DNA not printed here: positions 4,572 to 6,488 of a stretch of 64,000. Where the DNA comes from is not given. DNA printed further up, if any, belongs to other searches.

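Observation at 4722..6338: HD-GYP c-di-GMP phosphodiesterase with inverted topology: catalytic domain followed by a second TM region, a Pro/Thr-rich linker and a C-terminal Ig/PKD-like domain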

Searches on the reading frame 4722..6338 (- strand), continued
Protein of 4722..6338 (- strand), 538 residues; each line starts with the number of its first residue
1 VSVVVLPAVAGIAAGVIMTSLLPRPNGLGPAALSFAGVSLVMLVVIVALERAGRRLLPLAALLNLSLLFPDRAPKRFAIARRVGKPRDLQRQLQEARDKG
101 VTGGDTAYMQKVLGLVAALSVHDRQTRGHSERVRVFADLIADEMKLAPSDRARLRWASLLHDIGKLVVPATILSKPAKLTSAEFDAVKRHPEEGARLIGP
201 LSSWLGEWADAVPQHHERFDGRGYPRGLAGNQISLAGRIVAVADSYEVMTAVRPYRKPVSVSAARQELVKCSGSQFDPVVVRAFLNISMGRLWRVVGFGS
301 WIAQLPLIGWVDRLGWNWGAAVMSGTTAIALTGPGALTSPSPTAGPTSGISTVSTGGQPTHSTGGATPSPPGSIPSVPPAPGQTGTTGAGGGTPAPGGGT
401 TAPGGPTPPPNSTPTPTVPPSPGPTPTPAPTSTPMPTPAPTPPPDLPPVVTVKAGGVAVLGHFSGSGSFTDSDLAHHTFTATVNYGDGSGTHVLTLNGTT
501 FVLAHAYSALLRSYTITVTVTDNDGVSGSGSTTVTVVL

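Call 23: predict_structure(alignment_id=A1)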
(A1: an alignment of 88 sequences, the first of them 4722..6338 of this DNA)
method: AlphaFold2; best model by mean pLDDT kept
length: 538 residues; sequences in the alignment: 88
mean_pLDDT: 63.4   pTM: 0.36
mean pLDDT of the five models: 63.4, 62.5, 62.5, 62.3, 61.2
residues with pLDDT >= 90: 85; 70-90: 128; 50-70: 126; < 50: 199
segments of 3 or more residues with pLDDT < 50: 65-83, 213-293, 295-298, 317-370, 372-374, 376-378, 380-393, 397-402, 410-412
pLDDT, mean of each block of 10 residues (from residue 1): 66 81 85 86 84 73 51 42 57 66 61 64 57 74 77 71 63 65 77 74 69 46 42 43 38 32 41 38 42 47 53 50 41 36 36 34 39 48 42 42 49 56 67 82 92 87 96 96 97 98 94 96 97 93
secondary structure, 60 per line:
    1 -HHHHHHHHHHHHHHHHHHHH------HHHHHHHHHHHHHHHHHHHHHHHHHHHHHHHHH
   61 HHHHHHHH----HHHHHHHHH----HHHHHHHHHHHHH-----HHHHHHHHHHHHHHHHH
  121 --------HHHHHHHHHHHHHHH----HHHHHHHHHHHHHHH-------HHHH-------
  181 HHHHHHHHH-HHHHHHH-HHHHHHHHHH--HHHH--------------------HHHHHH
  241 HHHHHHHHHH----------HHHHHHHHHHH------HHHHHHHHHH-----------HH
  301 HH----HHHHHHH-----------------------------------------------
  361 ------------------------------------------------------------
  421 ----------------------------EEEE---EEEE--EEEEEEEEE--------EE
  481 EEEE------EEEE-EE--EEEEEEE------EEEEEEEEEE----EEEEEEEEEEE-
elements in order: H2-21 H28-68 H73-81 H86-98 H104-120 H129-143 H148-162 H170-173 H181-189 H191-197 H199-208 H211-214 H235-250 H261-271 H278-287 H299-302 H307-313 E449-452 E456-459 E462-470 E479-484 E491-494 E500-506 E513-522 E527-537

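Call 26: find_homologous_proteins(query=L003:7854-9053:+, max_evalue=1e-20)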
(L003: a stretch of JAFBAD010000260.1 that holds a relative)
Query L003:7854-9053:+ (400 aa): 3797 proteins with E <= 1e-20 among 8000 candidates; the best 120 are listed.
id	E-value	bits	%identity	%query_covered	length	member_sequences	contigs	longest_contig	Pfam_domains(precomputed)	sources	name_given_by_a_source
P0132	5.0e-157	541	69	88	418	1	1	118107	PF13487.13,PF01966.29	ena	-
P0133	1.9e-155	536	68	92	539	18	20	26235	PF13487.13,PF01966.29,PF17803.8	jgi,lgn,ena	-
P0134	1.3e-153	530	70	88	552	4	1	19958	PF17963.8,PF13487.13,PF01966.29,PF17803.8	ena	-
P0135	1.3e-152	526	71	81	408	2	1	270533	PF13487.13,PF01966.29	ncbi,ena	-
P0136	1.4e-150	520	66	92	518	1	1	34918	PF13487.13,PF01966.29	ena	-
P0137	2.4e-146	506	69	85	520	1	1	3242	PF13487.13,PF01966.29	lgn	-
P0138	4.6e-146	505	68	88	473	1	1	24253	PF13487.13,PF01966.29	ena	-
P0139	5.4e-128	445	57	93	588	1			PF13487.13,PF01966.29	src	-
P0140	5.8e-128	445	65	76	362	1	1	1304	PF13487.13,PF01966.29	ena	-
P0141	1.3e-127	444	60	81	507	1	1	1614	PF13487.13,PF01966.29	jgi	-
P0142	1.2e-123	431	58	87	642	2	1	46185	PF13487.13,PF01966.29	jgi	jgi:hypothetical protein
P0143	9.1e-123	428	58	84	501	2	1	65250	PF13487.13,PF01966.29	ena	-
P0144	4.0e-122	426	56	87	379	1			PF13487.13,PF01966.29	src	-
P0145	4.6e-122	426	55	87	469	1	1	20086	PF13487.13,PF01966.29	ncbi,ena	-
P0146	2.3e-121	424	53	97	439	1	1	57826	PF13487.13,PF01966.29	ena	-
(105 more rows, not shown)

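Call 27: fold_search(model_id=the predicted structure, library=pdb)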
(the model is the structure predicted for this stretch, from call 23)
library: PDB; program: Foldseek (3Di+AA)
matches with E <= 10: 1900; with E <= 0.001: 93
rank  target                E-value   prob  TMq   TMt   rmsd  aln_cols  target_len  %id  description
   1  4pw3_A                1.4e-05  1.00  0.14  0.21   3.2       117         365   14  Crystal structure of the sulfite dehydrogenase SorT from Sinorhizobium meliloti (released 2015-06-03)
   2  4pw3_B                1.6e-05  1.00  0.14  0.20   3.8       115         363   14  Crystal structure of the sulfite dehydrogenase SorT from Sinorhizobium meliloti (released 2015-06-03)
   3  5k3x_A                2.7e-05  1.00  0.14  0.21   3.7       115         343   14  Crystal Structure of the sulfite dehydrogenase, SorT R78K mutant from Sinorhizobium meliloti (released 2017-05-24)
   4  4tn9_A                2.9e-05  1.00  0.13  0.68   3.0        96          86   24  Crystal structure of Clostridium histolyticum ColG collagenase polycystic kidney disease-like domain at 1.4 Angstrom r (released 2015-03-11)
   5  4jrw_A                4.3e-05  1.00  0.13  0.68   2.9        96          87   24  Crystal structure of Clostridium histolyticum colg collagenase PKD domain 2 at 1.6 Angstrom resolution (released 2014-05-21)
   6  5k3x_B                4.8e-05  1.00  0.14  0.21   3.9       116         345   13  Crystal Structure of the sulfite dehydrogenase, SorT R78K mutant from Sinorhizobium meliloti (released 2017-05-24)
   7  4aqo                  7.7e-05  1.00  0.14  0.75   2.7        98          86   22  CRYSTAL STRUCTURE OF THE CALCIUM BOUND PKD-like DOMAIN OF COLLAGENASE G FROM CLOSTRIDIUM HISTOLYTICUM AT 0.99 ANGSTROM R (released 2013-06-05)
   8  2y72_A                9.1e-05  1.00  0.13  0.66   3.0        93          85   24  Crystal structure of the PKD Domain of Collagenase G from Clostridium Histolyticum at 1.18 Angstrom Resolution. (released 2011-09-28)
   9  4u6t_A                1.0e-04  1.00  0.13  0.71   3.1        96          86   18  Crystal structure of the Clostridium histolyticum colH collagenase polycystic kidney disease-like domain 2a at 1.76 An (released 2015-03-11)
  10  8s5s                  1.5e-04  1.00  0.16  0.22   2.7       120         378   12  Crystal structure of a Sulfite dehydrogenase from Thermus thermophilus (released 2024-11-27)
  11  4hgk_C                1.5e-04  1.00  0.14  0.59   4.3       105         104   14  Shark IgNAR variable domain (released 2013-05-08)
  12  6xi1_AAA              1.5e-04  1.00  0.14  0.18   4.1       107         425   20  Crystal structure of tetra-tandem repeat in extending RTX adhesin from Aeromonas hydrophila (released 2020-10-14)
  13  9e89_L                1.6e-04  1.00  0.13  0.50   4.6       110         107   18  CPV2a capsid complexed with scFv2 (released 2025-01-29)
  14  5wa0_A                1.9e-04  1.00  0.14  0.20   3.8       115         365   14  Crystal Structure of the sulfite dehydrogenase, SorT R78Q mutant from Sinorhizobium meliloti (released 2017-10-25)
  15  4jgu_A                2.1e-04  1.00  0.14  0.71   3.0        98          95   16  Crystal structure of Clostridium histolyticum ColH collagenase polycystic kidney-disease-like domain 2b at 1.4 Angstro (released 2014-03-05)
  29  6aem_A                3.7e-04  1.00  0.13  0.70   3.3        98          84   20  Crystal structure of the PKD1 domain of Vibrio anguillarum Epp (released 2018-12-12)
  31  1wgo_MODEL_1_A        3.9e-04  1.00  0.14  0.48   4.0        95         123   23  Solution structure of the PKD domain from human VPS10 domain-containing receptor SorCS2 (released 2004-11-28)
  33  4l9d_A                4.1e-04  1.00  0.13  0.66   3.6        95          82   24  Crystal structure of the PKD1 domain from Vibrio cholerae metalloprotease PrtV (released 2013-07-10)
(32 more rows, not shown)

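Call 44: search_protein_families(library=pfam, alignment_id=A4, max_evalue=0.0001)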
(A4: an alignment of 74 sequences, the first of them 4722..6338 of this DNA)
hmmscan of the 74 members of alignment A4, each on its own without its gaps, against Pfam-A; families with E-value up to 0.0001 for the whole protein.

A. member 1, window:4722-6338:- (538 aa): 2 families
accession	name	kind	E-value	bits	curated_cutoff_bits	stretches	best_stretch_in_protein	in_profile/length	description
PF13487.12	HD_5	-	9.6e-38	130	27.2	1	118-280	6-170/170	HD domain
PF01966.28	HD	-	5e-18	65.9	22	1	128-249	3-116/116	HD domain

B. families by the number of members that match (of 74 scanned): 22 families
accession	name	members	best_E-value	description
PF13487.12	HD_5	74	1.9e-42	HD domain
PF01966.28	HD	74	3.2e-23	HD domain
PF17963.7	Big_9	10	5.3e-210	Bacterial Ig domain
PF17892.7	Cadherin_5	9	1.2e-131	Cadherin-like domain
PF17803.7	Cadherin_4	8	1.1e-125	Bacterial cadherin-like domain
PF00041.27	fn3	5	2.6e-59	Fibronectin type III domain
PF18911.6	PKD_4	3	3.9e-08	PKD domain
PF25059.1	FN3_DSCAM-DSCAML_C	2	4.7e-18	DSCAM/DSCAML C-terminal Fn3-like domain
PF19076.6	CshA_repeat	2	4.7e-15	Surface adhesin CshA repetitive domain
PF16656.11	Pur_ac_phosph_N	2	1.4e-10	Purple acid Phosphatase, N-terminal domain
PF18676.6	MBG_2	1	1.8e-111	MBG domain (YGX type)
PF00805.28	Pentapeptide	1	6.6e-28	Pentapeptide repeats (8 copies)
PF13385.13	Laminin_G_3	1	1.1e-27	Concanavalin A-like lectin/glucanases superfamily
PF13599.13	Pentapeptide_4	1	4.2e-13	Pentapeptide repeat region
PF04862.18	DUF642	1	1e-11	Protein of unknown function (DUF642)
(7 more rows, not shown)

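Call 53: find_encoding_contigs(protein=P0050, flank=6000, max_places=2)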
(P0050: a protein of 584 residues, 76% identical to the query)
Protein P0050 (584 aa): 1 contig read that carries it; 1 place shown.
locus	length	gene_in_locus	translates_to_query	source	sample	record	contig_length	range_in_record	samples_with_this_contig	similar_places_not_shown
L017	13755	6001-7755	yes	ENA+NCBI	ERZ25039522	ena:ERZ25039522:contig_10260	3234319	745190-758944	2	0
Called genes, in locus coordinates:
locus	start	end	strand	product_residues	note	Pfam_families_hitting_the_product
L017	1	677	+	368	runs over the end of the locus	PF08392:FAE1_CUT1_RppA, PF00195:Chal_sti_synt_N, PF08545:ACP_syn_III (weak), PF02797:Chal_sti_synt_C, PF08541:ACP_syn_III_C (weak)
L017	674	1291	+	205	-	PF04191:PEMT, PF04140:ICMT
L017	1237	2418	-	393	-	PF01266:DAO (weak), PF01494:FAD_binding_3, PF04820:Trp_halogenase (weak), PF13450:NAD_binding_8 (weak)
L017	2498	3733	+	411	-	PF09335:VTT_dom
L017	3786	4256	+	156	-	PF00583:Acetyltransf_1, PF13673:Acetyltransf_10 (weak), PF13508:Acetyltransf_7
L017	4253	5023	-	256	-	PF01384:PHO4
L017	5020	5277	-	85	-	PF01384:PHO4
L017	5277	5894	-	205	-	PF01865:PhoU_div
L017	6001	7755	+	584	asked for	PF01966:HD, PF13487:HD_5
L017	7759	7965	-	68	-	-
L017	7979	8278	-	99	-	PF02148:zf-UBP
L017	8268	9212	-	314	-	PF19459:DUF5996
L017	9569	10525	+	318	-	-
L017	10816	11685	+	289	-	-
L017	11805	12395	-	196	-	-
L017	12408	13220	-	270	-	PF00106:adh_short, PF08659:KR, PF13561:adh_short_C2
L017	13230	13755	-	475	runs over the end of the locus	PF14219:DUF4328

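Call 54: find_encoding_contigs(protein=P0097, flank=6000, max_places=2)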
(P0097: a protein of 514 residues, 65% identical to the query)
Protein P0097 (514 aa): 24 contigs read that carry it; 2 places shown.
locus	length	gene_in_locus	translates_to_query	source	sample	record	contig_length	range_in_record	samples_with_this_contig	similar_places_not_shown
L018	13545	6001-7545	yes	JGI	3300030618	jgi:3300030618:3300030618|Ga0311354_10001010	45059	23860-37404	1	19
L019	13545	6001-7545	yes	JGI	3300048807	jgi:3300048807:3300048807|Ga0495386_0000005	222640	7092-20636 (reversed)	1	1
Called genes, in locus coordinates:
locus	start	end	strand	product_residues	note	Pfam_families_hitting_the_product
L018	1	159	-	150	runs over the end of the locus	PF01288:HPPK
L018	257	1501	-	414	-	PF00809:Pterin_bind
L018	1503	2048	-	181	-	PF19315:MC_hydratase, PF01575:MaoC_dehydratas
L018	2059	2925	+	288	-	PF01555:N6_N4_Mtase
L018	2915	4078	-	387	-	PF02771:Acyl-CoA_dh_N, PF02770:Acyl-CoA_dh_M, PF00441:Acyl-CoA_dh_1, PF08028:Acyl-CoA_dh_2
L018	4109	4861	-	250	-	PF13489:Methyltransf_23, PF13847:Methyltransf_31 (weak), PF08241:Methyltransf_11, PF08242:Methyltransf_12 (weak), PF13649:Methyltransf_25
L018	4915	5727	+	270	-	PF01555:N6_N4_Mtase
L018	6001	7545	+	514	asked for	PF01966:HD, PF13487:HD_5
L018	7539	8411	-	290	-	PF03328:HpcH_HpaI, PF22484:DUF6986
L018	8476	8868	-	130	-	-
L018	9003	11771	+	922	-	PF13086:AAA_11, PF13245:AAA_19, PF13604:AAA_30, PF01443:Viral_helicase1 (faint), PF13086:AAA_11, PF13087:AAA_12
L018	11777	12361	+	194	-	PF00462:Glutaredoxin (weak), PF13180:PDZ_2, PF17820:PDZ_6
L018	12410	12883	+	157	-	PF04542:Sigma70_r2, PF08281:Sigma70_r4_2, PF04545:Sigma70_r4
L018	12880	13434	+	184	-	PF02870:Methyltransf_1N, PF01035:DNA_binding_1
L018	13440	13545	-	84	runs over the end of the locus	-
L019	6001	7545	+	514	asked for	PF01966:HD, PF13487:HD_5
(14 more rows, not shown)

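Call 55: find_encoding_contigs(protein=P0025, flank=6000, max_places=2)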
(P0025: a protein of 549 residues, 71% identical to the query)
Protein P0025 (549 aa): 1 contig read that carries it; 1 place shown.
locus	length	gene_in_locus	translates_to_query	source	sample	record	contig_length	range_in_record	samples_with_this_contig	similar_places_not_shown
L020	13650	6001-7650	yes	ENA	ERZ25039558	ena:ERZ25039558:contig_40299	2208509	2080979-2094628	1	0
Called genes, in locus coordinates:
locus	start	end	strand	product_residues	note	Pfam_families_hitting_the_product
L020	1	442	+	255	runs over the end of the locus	PF00106:adh_short, PF08659:KR (weak), PF13561:adh_short_C2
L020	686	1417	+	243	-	PF08392:FAE1_CUT1_RppA, PF00195:Chal_sti_synt_N, PF08545:ACP_syn_III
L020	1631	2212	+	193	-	PF04140:ICMT, PF04191:PEMT (weak)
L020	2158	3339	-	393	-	PF01134:GIDA (faint), PF01266:DAO, PF01494:FAD_binding_3, PF01946:Thi4 (faint), PF04820:Trp_halogenase (weak), PF12831:FAD_oxidored (faint), PF13450:NAD_binding_8 (weak)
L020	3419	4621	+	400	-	PF09335:VTT_dom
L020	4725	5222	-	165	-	PF00929:RNase_T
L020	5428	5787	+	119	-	PF03795:YCII (weak)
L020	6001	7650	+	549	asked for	PF13487:HD_5, PF01966:HD, PF18911:PKD_4 (weak)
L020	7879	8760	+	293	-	PF01261:AP_endonuc_2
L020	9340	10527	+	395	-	PF00370:FGGY_N (faint)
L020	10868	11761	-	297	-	PF12802:MarR_2 (weak), PF00480:ROK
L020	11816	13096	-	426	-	PF02653:BPD_transp_2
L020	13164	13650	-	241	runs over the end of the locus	PF00005:ABC_tran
